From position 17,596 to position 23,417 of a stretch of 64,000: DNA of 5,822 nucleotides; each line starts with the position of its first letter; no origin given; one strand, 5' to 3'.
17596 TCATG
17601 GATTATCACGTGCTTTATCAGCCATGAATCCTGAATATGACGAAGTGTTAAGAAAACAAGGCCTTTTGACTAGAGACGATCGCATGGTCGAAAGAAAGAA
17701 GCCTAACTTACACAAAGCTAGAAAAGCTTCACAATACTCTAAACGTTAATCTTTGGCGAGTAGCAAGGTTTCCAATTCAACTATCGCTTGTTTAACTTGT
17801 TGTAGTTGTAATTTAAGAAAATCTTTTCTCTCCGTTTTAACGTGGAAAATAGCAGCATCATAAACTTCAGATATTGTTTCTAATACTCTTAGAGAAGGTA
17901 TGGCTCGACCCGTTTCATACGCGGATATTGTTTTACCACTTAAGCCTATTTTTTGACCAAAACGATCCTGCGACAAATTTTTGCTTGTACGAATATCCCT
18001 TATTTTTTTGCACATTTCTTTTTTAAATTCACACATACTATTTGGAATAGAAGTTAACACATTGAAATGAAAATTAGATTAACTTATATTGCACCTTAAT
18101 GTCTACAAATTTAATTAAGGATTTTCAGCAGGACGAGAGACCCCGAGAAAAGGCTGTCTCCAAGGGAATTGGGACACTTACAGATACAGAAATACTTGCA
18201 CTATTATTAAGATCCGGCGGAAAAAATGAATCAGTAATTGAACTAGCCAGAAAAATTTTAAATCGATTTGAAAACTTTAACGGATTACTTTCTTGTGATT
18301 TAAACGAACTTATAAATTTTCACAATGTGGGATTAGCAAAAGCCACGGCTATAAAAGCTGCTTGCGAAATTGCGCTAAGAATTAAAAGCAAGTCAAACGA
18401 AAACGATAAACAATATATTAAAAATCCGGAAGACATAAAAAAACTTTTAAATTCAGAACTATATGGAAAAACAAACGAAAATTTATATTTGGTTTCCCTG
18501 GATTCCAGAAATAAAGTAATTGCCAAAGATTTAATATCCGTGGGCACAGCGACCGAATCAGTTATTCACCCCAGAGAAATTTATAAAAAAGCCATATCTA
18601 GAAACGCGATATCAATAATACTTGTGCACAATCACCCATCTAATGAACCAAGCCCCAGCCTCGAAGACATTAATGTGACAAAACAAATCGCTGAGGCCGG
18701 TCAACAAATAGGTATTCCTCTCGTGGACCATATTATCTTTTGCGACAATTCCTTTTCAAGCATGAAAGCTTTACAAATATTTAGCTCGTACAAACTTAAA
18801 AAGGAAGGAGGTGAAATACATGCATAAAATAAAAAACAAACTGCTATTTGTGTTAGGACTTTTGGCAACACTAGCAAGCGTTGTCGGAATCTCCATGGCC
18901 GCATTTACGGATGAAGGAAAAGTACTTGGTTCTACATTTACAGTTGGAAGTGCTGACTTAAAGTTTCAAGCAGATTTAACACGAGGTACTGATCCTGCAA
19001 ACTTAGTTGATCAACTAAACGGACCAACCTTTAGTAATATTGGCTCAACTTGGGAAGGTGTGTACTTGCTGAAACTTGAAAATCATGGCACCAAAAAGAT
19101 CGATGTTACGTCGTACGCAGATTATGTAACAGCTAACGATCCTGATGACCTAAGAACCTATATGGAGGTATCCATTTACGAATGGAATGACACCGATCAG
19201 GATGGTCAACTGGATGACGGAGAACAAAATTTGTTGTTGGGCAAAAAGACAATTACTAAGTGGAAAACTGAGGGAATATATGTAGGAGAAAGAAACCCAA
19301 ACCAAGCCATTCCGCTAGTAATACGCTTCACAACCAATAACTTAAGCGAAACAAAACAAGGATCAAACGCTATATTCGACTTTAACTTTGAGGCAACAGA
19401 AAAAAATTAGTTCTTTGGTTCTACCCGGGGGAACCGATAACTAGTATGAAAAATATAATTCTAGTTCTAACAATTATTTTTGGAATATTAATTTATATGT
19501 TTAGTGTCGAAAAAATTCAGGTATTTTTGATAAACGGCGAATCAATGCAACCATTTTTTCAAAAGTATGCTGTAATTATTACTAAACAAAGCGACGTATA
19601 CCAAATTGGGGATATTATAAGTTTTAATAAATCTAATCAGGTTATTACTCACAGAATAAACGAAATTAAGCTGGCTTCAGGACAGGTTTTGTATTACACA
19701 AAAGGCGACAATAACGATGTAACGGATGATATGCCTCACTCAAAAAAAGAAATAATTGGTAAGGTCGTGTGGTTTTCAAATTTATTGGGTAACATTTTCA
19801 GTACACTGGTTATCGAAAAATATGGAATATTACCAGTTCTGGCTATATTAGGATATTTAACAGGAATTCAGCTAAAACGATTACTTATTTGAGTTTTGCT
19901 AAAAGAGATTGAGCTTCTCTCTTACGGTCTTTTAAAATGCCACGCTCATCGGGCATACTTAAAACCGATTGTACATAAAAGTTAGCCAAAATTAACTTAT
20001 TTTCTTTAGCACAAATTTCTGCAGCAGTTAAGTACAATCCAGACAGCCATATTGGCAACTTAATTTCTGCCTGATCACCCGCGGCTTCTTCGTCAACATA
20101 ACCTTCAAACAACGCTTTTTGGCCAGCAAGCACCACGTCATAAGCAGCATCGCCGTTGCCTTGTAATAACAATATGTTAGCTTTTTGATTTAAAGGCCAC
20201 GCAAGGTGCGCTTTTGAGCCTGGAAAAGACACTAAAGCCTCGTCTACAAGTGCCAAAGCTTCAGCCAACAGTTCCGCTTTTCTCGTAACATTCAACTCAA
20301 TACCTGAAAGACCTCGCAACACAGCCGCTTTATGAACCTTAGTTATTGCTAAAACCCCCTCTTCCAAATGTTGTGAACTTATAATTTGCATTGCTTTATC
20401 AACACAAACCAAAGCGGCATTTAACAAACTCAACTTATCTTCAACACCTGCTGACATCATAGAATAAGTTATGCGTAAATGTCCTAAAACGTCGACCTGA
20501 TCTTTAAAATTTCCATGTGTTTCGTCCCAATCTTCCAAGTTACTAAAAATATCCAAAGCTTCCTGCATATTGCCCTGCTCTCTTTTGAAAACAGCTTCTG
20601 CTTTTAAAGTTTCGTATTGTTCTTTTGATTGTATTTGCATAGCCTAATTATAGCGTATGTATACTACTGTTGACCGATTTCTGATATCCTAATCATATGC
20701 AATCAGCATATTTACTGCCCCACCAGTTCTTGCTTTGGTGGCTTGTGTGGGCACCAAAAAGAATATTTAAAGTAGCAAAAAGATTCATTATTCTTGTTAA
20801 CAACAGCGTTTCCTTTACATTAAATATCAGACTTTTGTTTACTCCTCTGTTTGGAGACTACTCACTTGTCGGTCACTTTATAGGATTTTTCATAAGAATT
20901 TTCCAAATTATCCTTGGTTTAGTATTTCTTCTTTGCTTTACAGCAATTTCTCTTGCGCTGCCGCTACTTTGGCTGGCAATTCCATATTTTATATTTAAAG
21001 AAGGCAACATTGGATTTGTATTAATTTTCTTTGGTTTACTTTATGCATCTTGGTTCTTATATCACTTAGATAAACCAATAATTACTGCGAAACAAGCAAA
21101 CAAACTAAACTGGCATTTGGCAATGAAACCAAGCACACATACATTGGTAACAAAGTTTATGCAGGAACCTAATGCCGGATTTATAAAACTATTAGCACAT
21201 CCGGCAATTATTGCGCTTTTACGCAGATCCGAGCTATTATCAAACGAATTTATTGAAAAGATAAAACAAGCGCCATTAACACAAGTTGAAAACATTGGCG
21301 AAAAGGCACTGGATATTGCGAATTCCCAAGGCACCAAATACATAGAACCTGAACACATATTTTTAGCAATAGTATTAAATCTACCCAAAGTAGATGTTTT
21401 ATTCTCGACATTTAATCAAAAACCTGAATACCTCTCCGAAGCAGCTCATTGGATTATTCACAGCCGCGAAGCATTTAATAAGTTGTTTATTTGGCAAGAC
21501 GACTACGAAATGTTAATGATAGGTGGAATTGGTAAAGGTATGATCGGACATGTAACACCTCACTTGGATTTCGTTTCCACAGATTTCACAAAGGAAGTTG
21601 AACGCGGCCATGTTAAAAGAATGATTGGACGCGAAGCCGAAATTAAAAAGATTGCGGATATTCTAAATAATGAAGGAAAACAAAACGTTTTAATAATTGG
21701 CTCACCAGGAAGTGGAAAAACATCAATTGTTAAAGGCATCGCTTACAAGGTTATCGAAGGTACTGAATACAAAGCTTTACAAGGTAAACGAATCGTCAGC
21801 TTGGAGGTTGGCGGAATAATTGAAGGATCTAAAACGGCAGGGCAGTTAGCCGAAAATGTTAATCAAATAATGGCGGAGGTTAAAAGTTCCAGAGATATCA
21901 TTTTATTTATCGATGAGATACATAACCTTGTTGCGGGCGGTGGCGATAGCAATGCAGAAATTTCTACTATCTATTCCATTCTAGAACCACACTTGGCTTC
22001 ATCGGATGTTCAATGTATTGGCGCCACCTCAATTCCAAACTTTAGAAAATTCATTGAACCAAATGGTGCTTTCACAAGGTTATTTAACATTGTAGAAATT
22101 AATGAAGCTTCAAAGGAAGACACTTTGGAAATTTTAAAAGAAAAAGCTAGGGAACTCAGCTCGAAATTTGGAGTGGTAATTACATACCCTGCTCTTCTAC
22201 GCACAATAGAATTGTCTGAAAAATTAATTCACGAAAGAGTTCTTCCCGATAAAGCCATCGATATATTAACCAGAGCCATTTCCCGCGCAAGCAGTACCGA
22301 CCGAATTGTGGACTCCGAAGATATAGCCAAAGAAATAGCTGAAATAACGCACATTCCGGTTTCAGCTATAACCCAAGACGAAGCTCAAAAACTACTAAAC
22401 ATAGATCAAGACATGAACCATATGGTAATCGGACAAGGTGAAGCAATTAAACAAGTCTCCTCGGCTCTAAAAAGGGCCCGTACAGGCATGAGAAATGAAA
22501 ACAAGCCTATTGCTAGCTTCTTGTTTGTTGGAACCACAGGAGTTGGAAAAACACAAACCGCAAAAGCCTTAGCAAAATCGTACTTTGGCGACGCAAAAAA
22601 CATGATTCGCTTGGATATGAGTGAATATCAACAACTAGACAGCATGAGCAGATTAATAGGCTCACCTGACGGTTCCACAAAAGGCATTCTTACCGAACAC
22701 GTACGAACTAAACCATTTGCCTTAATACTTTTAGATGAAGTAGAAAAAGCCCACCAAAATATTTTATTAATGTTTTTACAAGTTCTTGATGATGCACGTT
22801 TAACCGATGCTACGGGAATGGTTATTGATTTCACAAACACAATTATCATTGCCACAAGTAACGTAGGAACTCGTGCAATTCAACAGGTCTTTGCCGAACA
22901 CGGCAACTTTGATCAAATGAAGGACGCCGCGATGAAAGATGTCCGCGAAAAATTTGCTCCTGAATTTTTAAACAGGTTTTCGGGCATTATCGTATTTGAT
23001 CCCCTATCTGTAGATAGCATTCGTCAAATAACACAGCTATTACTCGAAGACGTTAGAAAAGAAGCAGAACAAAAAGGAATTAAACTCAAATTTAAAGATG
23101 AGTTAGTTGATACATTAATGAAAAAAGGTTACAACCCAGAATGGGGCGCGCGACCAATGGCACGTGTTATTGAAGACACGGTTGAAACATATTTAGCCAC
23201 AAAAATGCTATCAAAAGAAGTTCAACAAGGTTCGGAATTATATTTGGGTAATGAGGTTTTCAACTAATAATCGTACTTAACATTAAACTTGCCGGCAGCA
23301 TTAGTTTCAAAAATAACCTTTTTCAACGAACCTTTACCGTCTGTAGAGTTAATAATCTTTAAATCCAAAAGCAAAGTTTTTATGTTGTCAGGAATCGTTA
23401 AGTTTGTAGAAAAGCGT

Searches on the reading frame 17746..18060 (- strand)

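Call 7: search_protein_families(library=ncbifam, proteins=[window:17746-18060:-])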
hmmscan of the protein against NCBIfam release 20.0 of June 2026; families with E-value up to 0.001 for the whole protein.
window:17746-18060:- (104 aa): 11 families
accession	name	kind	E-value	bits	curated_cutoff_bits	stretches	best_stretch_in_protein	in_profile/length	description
NF041951.1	phage_RstR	subfamily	5.1e-10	39.6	80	1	17-91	4-83/108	RstR family transcriptional repressor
TIGR03830.1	CxxCG_CxxCG_HTH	subfamily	4.1e-07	29.8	61.8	1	18-59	68-109/127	type II TA system antitoxin MqsA family protein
NF003162.0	PRK04140.1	equivalog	8.2e-06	25.1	263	1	18-72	129-183/317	transcriptional regulator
NF007408.0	PRK09943.1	equivalog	1.1e-05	25.1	211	1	14-83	6-77/185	HTH-type transcriptional regulator PuuR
NF006015.0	PRK08154.1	subfamily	1.1e-05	24.7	204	1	11-78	26-93/314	anaerobic benzoate catabolism transcriptional regulator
TIGR00270.2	TIGR00270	equivalog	2.4e-05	24.2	110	1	16-74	76-134/159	multiprotein bridging factor aMBF1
NF047948.1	male_kill_WMK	equivalog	8.9e-05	22.1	300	1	15-71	5-61/300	WO male-killing family protein Wmk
NF041575.1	antitoxPezA_Strep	equivalog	9.2e-05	22.5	290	1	17-79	3-65/158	type II toxin-antitoxin system antitoxin PezA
NF052239.1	antitox_spr1629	equivalog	0.0001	21.6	335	1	18-77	5-64/377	spr1629 family repressor/antitoxin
TIGR03070.1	couple_hipB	subfamily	0.00013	21.9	71.65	1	15-61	2-48/58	type II toxin-antitoxin system Y4mF family antitoxin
NF010465.0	PRK13890.1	equivalog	0.00017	21.7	96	1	22-88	12-77/121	conjugal transfer protein TrbA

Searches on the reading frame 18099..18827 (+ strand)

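Call 31: search_protein_families(library=pfam, proteins=[window:18099-18827:+], max_evalue=0.0001)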
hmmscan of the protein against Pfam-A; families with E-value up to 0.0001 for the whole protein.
window:18099-18827:+ (242 aa): 2 families
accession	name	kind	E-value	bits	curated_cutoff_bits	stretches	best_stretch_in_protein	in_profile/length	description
PF04002.20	RadC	-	5.4e-40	136.5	22.1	1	107-224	1-118/121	RadC-like JAB domain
PF20582.4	UPF0758_N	-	6.8e-23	81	27.1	1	6-82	1-76/77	UPF0758 N-terminal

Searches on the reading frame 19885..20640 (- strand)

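Call 32: search_protein_families(library=pfam, proteins=[window:19885-20640:-], max_evalue=0.0001)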
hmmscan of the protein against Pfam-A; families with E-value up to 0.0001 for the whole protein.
window:19885-20640:- (251 aa): 0 families

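Call 59: search_protein_families(library=pfam, proteins=[window:19885-20640:-], max_evalue=1)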
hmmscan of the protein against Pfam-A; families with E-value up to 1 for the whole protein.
window:19885-20640:- (251 aa): 2 families
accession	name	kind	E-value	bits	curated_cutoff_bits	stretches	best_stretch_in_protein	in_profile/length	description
PF13424.12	TPR_12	-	0.0014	19.2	30.1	0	120-166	14-64/77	Tetratricopeptide repeat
PF25058.1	ARM_TT21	-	0.0025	18.2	27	1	57-147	7-95/155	Tetratricopeptide repeat protein 21 ARM repeat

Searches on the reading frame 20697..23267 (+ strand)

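Call 32: search_protein_families(library=pfam, proteins=[window:20697-23267:+], max_evalue=0.0001)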
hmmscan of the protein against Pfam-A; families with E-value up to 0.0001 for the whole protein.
window:20697-23267:+ (856 aa): 18 families
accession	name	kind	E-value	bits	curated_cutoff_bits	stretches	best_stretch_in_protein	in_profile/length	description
PF07724.20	AAA_2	-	9.2e-51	172.6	27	1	603-762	1-164/166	AAA domain (Cdc48 subfamily)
PF00004.35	AAA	-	5.9e-25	88.7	21.2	2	331-447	1-111/131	ATPase family associated with various cellular activities (AAA)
PF10431.15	ClpB_D2-small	-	1.7e-21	76.5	21.9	1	770-848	1-79/81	C-terminal, D2-small domain, of ClpB protein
PF07728.20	AAA_5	-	1.6e-14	54.5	22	1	608-724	2-124/139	AAA domain (dynein-related subfamily)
PF17871.7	AAA_lid_9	-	6.6e-12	45.7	22.8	1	472-565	1-96/104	AAA lid domain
PF13191.12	AAA_16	-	2.9e-11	44.6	32.6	1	309-352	2-48/167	AAA ATPase domain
PF20720.3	nSTAND3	-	5e-09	36.5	27.2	0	316-360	7-48/155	Novel STAND NTPase 3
PF00158.32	Sigma54_activat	-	8.7e-09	35.7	20.2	1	588-722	5-143/168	Sigma-54 interaction domain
PF06414.18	Zeta_toxin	-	3.4e-08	33.6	22.3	0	598-650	10-60/199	Zeta toxin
PF13173.12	AAA_14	-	7.5e-08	32.9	27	0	609-687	6-76/129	AAA domain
PF01637.24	ATPase_2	-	9.4e-08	32.6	33.2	1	312-489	4-200/225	ATPase domain predominantly from Archaea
PF13401.12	AAA_22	-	2.7e-07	31.4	27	0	327-435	4-113/130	AAA domain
PF05673.19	DUF815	-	4.9e-07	29.6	23.8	0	313-456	34-158/249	Protein of unknown function (DUF815)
PF12775.13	AAA_7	-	6.2e-07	29.6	25.8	0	607-655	35-83/181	P-loop containing dynein motor region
PF04851.21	ResIII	-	9.7e-07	29.3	22.5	0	580-634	8-52/164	Type III restriction enzyme, res subunit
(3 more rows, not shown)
